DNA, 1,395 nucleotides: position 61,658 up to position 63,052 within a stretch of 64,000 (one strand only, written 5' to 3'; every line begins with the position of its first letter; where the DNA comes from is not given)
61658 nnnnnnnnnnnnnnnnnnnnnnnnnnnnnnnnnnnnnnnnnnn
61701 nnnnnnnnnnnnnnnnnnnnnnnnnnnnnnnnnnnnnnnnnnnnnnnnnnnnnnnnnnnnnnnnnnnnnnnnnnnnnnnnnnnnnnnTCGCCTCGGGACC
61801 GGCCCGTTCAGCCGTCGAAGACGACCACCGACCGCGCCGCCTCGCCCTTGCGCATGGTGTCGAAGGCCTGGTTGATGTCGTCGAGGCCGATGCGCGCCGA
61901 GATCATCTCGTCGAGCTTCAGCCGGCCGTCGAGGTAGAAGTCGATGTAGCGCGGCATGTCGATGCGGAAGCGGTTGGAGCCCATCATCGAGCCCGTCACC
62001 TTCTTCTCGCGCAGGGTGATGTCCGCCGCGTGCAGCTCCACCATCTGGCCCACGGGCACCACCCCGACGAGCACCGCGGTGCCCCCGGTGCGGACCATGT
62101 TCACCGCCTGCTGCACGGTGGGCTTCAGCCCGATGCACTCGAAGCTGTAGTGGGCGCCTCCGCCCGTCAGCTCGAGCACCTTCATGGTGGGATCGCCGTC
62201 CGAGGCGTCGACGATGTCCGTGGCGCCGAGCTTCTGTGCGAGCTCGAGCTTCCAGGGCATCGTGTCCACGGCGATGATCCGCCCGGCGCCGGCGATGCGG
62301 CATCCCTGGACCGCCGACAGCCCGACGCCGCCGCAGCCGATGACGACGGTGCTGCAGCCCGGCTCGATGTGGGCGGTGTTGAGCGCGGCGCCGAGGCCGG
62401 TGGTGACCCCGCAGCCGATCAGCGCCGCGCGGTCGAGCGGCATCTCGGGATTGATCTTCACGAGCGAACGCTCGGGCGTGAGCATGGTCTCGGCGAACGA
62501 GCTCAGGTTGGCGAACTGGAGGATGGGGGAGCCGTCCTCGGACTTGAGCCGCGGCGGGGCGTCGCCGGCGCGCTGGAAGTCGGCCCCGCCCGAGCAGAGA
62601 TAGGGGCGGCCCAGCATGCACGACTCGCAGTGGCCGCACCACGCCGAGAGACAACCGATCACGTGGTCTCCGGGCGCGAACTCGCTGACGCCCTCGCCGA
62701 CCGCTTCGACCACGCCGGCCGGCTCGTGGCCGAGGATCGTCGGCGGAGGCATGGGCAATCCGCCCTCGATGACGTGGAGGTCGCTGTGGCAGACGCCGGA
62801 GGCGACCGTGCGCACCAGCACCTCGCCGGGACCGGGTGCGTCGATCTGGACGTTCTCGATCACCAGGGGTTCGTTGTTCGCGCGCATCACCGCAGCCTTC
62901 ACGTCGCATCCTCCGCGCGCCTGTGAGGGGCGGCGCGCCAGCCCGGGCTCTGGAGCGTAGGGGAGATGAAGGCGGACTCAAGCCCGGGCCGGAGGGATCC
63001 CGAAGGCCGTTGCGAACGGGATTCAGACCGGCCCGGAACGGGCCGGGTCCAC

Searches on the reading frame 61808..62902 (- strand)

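Call 3: search_protein_families(library=pfam, proteins=[window:61808-62902:-], max_evalue=0.01)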
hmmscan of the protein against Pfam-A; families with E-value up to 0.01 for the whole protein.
window:61808-62902:- (364 aa): 4 families
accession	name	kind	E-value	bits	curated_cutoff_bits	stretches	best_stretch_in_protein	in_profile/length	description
PF00107.32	ADH_zinc_N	-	2.1e-33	115.5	31.8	1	192-321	1-125/129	Zinc-binding dehydrogenase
PF08240.17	ADH_N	-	2.3e-26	92.5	23.5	1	24-151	1-103/104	Alcohol dehydrogenase GroES-like domain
PF16912.11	Glu_dehyd_C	-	5.5e-08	33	34.9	1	184-350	33-201/211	Glucose dehydrogenase C-terminus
PF13602.12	ADH_zinc_N_2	-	3.5e-05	25.2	27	1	225-356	1-129/134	Zinc-binding dehydrogenase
